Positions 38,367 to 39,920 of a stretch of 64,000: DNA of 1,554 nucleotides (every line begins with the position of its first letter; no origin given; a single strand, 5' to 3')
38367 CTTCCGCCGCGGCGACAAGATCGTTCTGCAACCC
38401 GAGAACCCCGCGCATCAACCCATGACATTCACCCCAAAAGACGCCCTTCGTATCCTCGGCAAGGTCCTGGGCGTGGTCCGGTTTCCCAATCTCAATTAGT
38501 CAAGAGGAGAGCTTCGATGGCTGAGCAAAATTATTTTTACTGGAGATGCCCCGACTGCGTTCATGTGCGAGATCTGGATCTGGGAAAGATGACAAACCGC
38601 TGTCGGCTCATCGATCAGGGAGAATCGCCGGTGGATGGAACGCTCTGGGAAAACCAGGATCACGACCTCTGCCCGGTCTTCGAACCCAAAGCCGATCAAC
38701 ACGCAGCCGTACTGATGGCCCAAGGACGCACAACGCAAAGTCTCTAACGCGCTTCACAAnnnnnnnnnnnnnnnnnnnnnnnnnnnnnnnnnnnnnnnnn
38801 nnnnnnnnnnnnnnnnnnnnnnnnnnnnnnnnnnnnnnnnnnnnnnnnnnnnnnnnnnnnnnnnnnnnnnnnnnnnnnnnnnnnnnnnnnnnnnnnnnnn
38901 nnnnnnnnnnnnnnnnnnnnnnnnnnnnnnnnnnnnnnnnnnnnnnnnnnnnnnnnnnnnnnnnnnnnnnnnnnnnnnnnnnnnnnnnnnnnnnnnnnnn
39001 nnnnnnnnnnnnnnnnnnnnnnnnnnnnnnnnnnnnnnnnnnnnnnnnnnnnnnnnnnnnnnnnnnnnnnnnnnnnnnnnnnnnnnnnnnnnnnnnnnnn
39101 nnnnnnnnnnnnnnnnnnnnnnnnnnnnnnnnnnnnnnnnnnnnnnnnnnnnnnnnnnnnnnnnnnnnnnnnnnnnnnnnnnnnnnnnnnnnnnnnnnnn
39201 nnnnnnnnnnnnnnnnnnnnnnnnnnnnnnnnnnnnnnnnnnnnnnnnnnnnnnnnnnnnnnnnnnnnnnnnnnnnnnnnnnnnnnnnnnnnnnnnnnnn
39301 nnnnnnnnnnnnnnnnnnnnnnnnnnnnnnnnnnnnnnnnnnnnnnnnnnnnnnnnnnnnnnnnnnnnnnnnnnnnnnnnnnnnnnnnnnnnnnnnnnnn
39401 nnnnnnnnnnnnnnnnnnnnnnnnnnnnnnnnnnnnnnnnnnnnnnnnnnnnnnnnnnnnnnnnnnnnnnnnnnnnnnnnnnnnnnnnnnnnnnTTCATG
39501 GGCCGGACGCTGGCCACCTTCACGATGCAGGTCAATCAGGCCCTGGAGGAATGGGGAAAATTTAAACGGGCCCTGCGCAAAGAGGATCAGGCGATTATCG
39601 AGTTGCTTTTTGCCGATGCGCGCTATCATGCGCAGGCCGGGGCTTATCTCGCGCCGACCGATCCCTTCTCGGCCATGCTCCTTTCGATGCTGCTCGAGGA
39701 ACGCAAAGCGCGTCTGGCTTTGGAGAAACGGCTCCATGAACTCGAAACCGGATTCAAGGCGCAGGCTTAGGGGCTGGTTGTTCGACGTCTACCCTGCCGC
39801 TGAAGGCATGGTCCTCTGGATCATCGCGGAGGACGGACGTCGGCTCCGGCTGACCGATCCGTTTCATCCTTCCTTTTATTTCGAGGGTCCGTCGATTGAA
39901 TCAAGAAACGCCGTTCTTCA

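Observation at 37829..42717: LexA-headed cassette pairing an ImuA-like RecA-fold protein with a degenerate family-B DNA polymerase and an SRAP/YedK protein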

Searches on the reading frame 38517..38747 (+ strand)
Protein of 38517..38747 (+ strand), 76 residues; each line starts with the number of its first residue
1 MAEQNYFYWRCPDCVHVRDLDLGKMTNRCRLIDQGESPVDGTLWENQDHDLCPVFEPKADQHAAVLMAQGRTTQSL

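Call 3: search_protein_families(library=pfam, proteins=[window:38517-38747:+], max_evalue=0.1)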
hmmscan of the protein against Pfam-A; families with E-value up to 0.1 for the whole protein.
window:38517-38747:+ (76 aa): 2 families
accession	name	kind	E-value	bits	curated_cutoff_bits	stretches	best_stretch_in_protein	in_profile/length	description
PF18073.7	Zn_ribbon_LapB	-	0.034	14.3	25.7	1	3-14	9-20/28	Rubredoxin metal binding domain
PF05876.18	GpA_ATPase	-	0.043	13.9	25.6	1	2-25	188-211/247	Phage terminase large subunit gpA, ATPase domain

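Call 4: search_protein_families(library=ncbifam, proteins=[window:38517-38747:+], max_evalue=0.1)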
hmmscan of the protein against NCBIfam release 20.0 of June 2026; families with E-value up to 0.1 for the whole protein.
window:38517-38747:+ (76 aa): 0 families

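Call 7: search_protein_families(library=phrogs, proteins=[window:38517-38747:+], max_evalue=0.1)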
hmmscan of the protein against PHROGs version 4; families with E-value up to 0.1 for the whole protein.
window:38517-38747:+ (76 aa): 0 families

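Call 8: search_protein_families(library=padloc, proteins=[window:38517-38747:+], max_evalue=0.1)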
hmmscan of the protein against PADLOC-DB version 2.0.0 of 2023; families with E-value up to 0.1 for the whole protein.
window:38517-38747:+ (76 aa): 0 families

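Call 17: find_homologous_proteins(query=window:38517-38747:+, max_evalue=0.001)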
Query window:38517-38747:+ (76 aa): 11 proteins with E <= 0.001 among 11 candidates.
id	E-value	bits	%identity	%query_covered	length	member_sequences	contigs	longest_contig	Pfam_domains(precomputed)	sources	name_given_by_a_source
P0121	1.3e-46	173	97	100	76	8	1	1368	-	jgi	jgi:hypothetical protein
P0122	1.1e-43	164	89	100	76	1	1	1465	-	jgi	jgi:hypothetical protein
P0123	4.9e-40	152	82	100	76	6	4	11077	-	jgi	jgi:hypothetical protein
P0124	2.6e-39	150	82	100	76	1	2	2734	-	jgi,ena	-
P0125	2.9e-37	143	79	100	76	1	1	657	-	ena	-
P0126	2.1e-35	137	75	100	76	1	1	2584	-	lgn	-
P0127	2.3e-29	118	72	89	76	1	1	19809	-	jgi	-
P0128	7.5e-27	110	62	100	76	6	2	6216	-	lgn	-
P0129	8.3e-26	107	62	100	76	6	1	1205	-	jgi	jgi:hypothetical protein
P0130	8.7e-24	100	70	74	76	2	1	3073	-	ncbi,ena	ncbi:MAG TPA: hypothetical protein VI702_02995 [Nitrospiria bacterium]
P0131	8.9e-23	97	80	72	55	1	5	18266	-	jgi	jgi:hypothetical protein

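Call 19: find_encoding_contigs(protein=P0127, flank=8000, max_places=3)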
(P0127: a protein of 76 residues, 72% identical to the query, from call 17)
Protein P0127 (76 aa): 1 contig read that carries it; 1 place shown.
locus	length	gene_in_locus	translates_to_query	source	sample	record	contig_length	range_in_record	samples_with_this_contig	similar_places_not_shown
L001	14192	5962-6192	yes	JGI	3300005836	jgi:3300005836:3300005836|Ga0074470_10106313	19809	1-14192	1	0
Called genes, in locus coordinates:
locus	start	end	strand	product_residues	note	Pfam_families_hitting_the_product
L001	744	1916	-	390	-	PF01071:GARS_A (faint), PF22660:RS_preATP-grasp-like, PF02222:ATP-grasp, PF02786:CPSase_L_D2 (weak), PF07478:Dala_Dala_lig_C (weak), PF21244:PurT_C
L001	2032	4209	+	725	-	PF04055:Radical_SAM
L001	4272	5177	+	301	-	-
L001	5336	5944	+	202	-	PF01726:LexA_DNA_bind, PF00717:Peptidase_S24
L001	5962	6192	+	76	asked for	-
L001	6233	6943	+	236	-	-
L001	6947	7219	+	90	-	PF26485:DUF8156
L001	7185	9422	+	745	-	PF00136:DNA_pol_B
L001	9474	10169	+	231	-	PF02586:SRAP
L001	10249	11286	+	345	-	PF15887:Peptidase_Mx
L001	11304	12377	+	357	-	PF02655:ATP-grasp_3 (weak), PF07478:Dala_Dala_lig_C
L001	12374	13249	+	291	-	PF02421:FeoB_N (faint), PF01926:MMR_HSR1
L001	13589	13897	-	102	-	PF21716:dnstrm_HI1420 (weak)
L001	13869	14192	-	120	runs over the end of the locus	-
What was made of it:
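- On Bacterial PolB2 mutasome operon (iRadA-PPB2-PolB2): Orthologs are annotated PF26485 DUF8156 (call 19).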

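Call 47: predict_structure(alignment_id=A3)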
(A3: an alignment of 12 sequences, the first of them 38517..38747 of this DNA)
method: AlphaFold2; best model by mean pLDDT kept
length: 76 residues; sequences in the alignment: 12
mean_pLDDT: 62.0   pTM: 0.42
mean pLDDT of the five models: 62.0, 52.0, 50.2, 42.5, 35.2
residues with pLDDT >= 90: 0; 70-90: 17; 50-70: 52; < 50: 7
segments of 3 or more residues with pLDDT < 50: 1-3, 73-76
pLDDT, mean of each block of 10 residues (from residue 1): 54 67 73 66 68 58 58 47
secondary structure, 60 per line:
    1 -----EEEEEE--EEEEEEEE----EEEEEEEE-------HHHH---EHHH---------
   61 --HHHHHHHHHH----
elements in order: E6-11 E14-21 E26-33 H41-44 H63-72

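Call 56: find_encoding_contigs(protein=P0131, flank=6000, max_places=3)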
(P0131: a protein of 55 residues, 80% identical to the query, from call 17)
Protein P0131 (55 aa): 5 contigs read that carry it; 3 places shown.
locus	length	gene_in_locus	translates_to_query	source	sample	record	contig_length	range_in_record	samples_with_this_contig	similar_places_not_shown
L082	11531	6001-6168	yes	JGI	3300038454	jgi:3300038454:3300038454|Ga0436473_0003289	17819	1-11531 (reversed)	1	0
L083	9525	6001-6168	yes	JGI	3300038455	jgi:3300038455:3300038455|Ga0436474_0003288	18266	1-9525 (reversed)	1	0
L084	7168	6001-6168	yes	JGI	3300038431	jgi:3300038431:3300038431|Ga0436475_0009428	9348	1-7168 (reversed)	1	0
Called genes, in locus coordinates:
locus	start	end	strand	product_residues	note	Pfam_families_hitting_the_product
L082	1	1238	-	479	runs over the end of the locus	PF14321:DUF4382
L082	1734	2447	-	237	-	PF02535:Zip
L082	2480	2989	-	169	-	PF07238:PilZ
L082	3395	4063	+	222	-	PF02265:S1-P1_nuclease (weak)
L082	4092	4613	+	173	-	-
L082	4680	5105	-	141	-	-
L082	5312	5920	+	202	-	PF01726:LexA_DNA_bind, PF00717:Peptidase_S24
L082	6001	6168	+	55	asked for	-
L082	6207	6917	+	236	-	-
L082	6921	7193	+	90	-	PF26485:DUF8156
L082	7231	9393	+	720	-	PF00136:DNA_pol_B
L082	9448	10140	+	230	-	PF02586:SRAP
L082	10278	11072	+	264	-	PF00691:OmpA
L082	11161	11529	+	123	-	?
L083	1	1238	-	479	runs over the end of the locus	PF14321:DUF4382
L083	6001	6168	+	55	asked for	-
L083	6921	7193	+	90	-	PF26485:DUF8156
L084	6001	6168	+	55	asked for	-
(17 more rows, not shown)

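Call 57: find_encoding_contigs(protein=P0128, flank=6000, max_places=2)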
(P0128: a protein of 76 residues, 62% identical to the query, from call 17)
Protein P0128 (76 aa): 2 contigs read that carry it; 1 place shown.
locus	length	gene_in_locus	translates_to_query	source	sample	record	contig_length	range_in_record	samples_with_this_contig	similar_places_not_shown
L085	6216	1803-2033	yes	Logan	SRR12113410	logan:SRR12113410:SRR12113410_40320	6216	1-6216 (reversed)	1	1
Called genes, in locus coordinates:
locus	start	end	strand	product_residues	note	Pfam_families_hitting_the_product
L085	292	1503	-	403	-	PF01548:DEDD_Tnp_IS110, PF14520:HHH_5 (faint), PF02371:Transposase_20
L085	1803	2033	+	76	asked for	-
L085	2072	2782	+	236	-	-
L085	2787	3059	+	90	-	PF26485:DUF8156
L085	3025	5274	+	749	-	PF00136:DNA_pol_B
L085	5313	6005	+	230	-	PF02586:SRAP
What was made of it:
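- An IS110 transposase gene abuts the cassette in L085 (call 57).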

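Call 63: search_protein_representatives(alignment_id=A3)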
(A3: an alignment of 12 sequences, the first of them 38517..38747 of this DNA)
Query: 12 sequences, 76 profile positions. Proteins with E-value up to 0.001 (for the whole library): 10; up to 1e-10: 5; up to 1e-30: 1. The best 10 are listed.
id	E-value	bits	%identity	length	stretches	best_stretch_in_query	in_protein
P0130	1.1e-37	143.6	-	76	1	1-75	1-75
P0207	8.9e-26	105.4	-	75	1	3-62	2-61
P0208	1.2e-25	105.1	-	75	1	1-59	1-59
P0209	1.7e-25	104.6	-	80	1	1-62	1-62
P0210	9.7e-12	60.5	-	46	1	25-68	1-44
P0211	3.9e-06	42.5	-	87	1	3-58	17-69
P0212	1.1e-05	41.1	-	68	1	5-61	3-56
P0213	1.6e-05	40.5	-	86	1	4-60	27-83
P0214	1.6e-05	40.5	-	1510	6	51-71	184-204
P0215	1.9e-05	40.3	-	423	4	5-44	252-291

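Call 65: find_encoding_contigs(protein=P0211, flank=5000, max_places=2)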
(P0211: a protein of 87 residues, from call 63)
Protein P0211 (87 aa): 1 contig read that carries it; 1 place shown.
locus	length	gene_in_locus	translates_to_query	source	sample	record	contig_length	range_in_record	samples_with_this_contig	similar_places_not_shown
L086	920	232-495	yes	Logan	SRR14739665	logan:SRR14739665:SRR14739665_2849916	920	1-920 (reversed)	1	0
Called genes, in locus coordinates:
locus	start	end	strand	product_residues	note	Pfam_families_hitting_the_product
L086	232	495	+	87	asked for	-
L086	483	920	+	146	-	?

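Call 66: find_encoding_contigs(protein=P0213, flank=5000, max_places=2)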
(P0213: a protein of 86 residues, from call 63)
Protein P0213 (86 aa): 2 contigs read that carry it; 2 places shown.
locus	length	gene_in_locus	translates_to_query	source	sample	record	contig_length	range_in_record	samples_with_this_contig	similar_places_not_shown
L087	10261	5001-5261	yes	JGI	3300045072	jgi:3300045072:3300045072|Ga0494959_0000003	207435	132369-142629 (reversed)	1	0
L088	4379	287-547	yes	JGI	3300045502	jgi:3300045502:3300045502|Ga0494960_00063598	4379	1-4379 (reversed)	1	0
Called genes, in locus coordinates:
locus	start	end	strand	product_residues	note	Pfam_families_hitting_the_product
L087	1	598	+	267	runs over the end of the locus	PF00590:TP_methylase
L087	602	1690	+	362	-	PF11760:CbiG_N, PF11761:CbiG_mid, PF01890:CbiG_C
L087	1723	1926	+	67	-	PF09489:CbtB (weak)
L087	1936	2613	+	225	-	PF09490:CbtA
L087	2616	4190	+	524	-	PF00590:TP_methylase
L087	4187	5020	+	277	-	PF01903:CbiX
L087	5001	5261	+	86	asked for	-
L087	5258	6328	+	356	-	PF00155:Aminotran_1_2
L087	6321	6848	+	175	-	PF02572:CobA_CobO_BtuR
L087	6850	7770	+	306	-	PF03186:CobD_Cbib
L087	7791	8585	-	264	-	-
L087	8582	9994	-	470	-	PF01555:N6_N4_Mtase, PF01170:UPF0020 (faint)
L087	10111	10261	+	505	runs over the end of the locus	PF01656:CbiA, PF13500:AAA_26, PF07685:GATase_3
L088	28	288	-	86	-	-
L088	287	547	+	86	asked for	-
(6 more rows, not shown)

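Call 67: find_encoding_contigs(protein=P0207, flank=5000, max_places=2)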
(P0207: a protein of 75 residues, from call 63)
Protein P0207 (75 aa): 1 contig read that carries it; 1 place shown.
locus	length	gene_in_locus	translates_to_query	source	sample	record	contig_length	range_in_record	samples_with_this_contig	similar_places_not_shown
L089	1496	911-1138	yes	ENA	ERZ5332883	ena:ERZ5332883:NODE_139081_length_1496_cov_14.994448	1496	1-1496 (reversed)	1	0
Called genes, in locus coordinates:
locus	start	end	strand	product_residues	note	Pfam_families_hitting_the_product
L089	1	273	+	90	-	?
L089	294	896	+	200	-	PF01726:LexA_DNA_bind, PF00717:Peptidase_S24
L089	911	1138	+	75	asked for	-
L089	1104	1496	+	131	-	?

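Call 69: search_protein_families(library=pfam, proteins=[P0211, P0212, P0213, P0207], max_evalue=0.01)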
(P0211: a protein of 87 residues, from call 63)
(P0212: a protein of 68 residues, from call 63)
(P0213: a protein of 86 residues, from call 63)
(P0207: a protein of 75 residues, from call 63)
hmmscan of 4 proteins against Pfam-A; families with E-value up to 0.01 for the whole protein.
P0211 (87 aa): 0 families

P0212 (68 aa): 0 families

P0213 (86 aa): 0 families

P0207 (75 aa): 0 families

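Call 76: search_solved_structures(query=A3, max_evalue=10, show_alignments=1)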
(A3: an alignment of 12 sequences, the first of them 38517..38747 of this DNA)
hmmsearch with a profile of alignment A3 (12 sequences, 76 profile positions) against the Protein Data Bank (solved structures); distinct sequences matched with E-value up to 10: 2.
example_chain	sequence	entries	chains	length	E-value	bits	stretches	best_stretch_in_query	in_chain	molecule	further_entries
1olz_A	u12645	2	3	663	0.93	12.4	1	10-54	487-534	SEMAPHORIN 4D | Semaphorin-4D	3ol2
2m4y_A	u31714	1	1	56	1.3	11.9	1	6-26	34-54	Rubredoxin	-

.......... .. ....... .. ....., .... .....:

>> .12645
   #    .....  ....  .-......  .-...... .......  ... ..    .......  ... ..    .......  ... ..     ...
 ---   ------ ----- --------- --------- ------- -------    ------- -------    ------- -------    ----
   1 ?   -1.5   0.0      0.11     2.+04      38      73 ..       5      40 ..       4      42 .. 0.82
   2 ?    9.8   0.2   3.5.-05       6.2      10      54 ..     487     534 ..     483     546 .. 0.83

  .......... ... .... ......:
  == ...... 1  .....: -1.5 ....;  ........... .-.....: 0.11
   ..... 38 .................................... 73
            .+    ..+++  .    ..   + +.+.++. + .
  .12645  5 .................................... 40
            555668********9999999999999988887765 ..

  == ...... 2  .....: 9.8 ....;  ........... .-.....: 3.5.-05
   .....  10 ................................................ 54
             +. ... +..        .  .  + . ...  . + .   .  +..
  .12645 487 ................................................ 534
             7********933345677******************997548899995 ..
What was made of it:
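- Tried and rejected: The PDB profile search gave only noise, E about 1 (call 76).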

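Call 78: fold_search(model_id=the predicted structure, library=pdb)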
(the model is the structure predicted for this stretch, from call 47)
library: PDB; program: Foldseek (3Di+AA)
matches with E <= 10: 113; with E <= 0.001: 0
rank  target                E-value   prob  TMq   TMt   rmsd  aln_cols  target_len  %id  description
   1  8b5l_v                3.0e+00  0.03  0.24  0.13  18.8        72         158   12  Cryo-EM structure of ribosome-Sec61-TRAP (TRanslocon Associated Protein) translocon complex (released 2023-03-01)
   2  4cy8_B                3.2e+00  0.16  0.32  0.05   1.9        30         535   20  2-hydroxybiphenyl 3-monooxygenase (HbpA) in complex with FAD (released 2015-03-18)
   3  4cy8_A                3.4e+00  0.15  0.31  0.05   2.0        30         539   20  2-hydroxybiphenyl 3-monooxygenase (HbpA) in complex with FAD (released 2015-03-18)
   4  4tlx_A                3.4e+00  0.08  0.30  0.06  14.3        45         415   16  Kutzneria sp. 744 ornithine N-hydroxylase, KtzI-FADred-NADP+-L-orn (released 2014-09-17)
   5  5o8r_A                3.6e+00  0.09  0.26  0.06   2.9        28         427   21  The crystal structure of DfoA bound to FAD and NADP; the desferrioxamine biosynthetic pathway cadaverine monooxygenase (released 2018-02-28)
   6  1p4e_C                3.6e+00  0.05  0.26  0.07   6.2        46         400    4  Flpe W330F mutant-DNA Holliday Junction Complex (released 2003-05-20)
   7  4tm0_B                3.9e+00  0.08  0.30  0.06  14.6        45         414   16  Kutzneria sp. 744 ornithine N-hydroxylase, KtzI-FADred-ox-NADP+-L-orn (released 2014-09-17)
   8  5nrg_L                4.1e+00  0.10  0.32  0.24   6.1        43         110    9  The crystal structure of the large ribosomal subunit of Staphylococcus aureus in complex with RB02 (released 2017-08-09)
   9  1m6x_C                4.1e+00  0.04  0.26  0.07   6.2        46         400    4  Flpe-Holliday Junction Complex (released 2003-02-04)
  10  3l0w_A                4.1e+00  0.03  0.26  0.14  14.8        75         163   13  Structure of split monoubiquitinated PCNA with ubiquitin in position two (released 2010-03-23)
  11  8f5p_B                4.4e+00  0.15  0.32  0.02   1.6        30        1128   13  Structure of Leishmania tarentolae IFT-A (state 2) (released 2022-12-21)
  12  4cy8_D                4.4e+00  0.13  0.31  0.05   2.0        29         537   21  2-hydroxybiphenyl 3-monooxygenase (HbpA) in complex with FAD (released 2015-03-18)
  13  5nmx_A                4.4e+00  0.12  0.29  0.06   1.6        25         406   20  Crystal Structure of the pyrrolizidine alkaloid N-oxygenase from Zonocerus variegatus in complex with FAD and NADP+ (released 2018-03-14)
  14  6sj9_A                4.4e+00  0.04  0.26  0.04  11.3        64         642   14  Proteasome accessory factor B/C (PafBC) of Arthrobacter aurescens (released 2019-10-16)
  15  4cy8_C                4.7e+00  0.12  0.31  0.05   2.0        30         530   20  2-hydroxybiphenyl 3-monooxygenase (HbpA) in complex with FAD (released 2015-03-18)
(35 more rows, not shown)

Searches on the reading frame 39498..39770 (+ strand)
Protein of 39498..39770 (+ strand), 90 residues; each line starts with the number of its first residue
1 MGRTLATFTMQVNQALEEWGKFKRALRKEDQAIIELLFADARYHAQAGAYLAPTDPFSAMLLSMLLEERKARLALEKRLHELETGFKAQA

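Call 3: search_protein_families(library=pfam, proteins=[window:39498-39770:+], max_evalue=0.1)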
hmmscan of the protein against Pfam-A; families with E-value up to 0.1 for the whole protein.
window:39498-39770:+ (90 aa): 0 families

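Call 4: search_protein_families(library=ncbifam, proteins=[window:39498-39770:+], max_evalue=0.1)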
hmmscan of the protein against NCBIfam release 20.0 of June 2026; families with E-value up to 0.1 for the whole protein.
window:39498-39770:+ (90 aa): 0 families

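Call 7: search_protein_families(library=phrogs, proteins=[window:39498-39770:+], max_evalue=0.1)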
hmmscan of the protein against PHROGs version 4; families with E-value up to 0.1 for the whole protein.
window:39498-39770:+ (90 aa): 2 families
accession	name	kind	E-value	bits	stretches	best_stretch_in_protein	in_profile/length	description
phrog_30126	-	unknown function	2.1e-11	44.9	1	1-80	1-80/101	-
phrog_26583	-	unknown function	0.00034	21.6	1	1-71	1-71/90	-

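Call 8: search_protein_families(library=padloc, proteins=[window:39498-39770:+], max_evalue=0.1)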
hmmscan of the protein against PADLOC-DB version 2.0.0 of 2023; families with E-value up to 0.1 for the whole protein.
window:39498-39770:+ (90 aa): 0 families
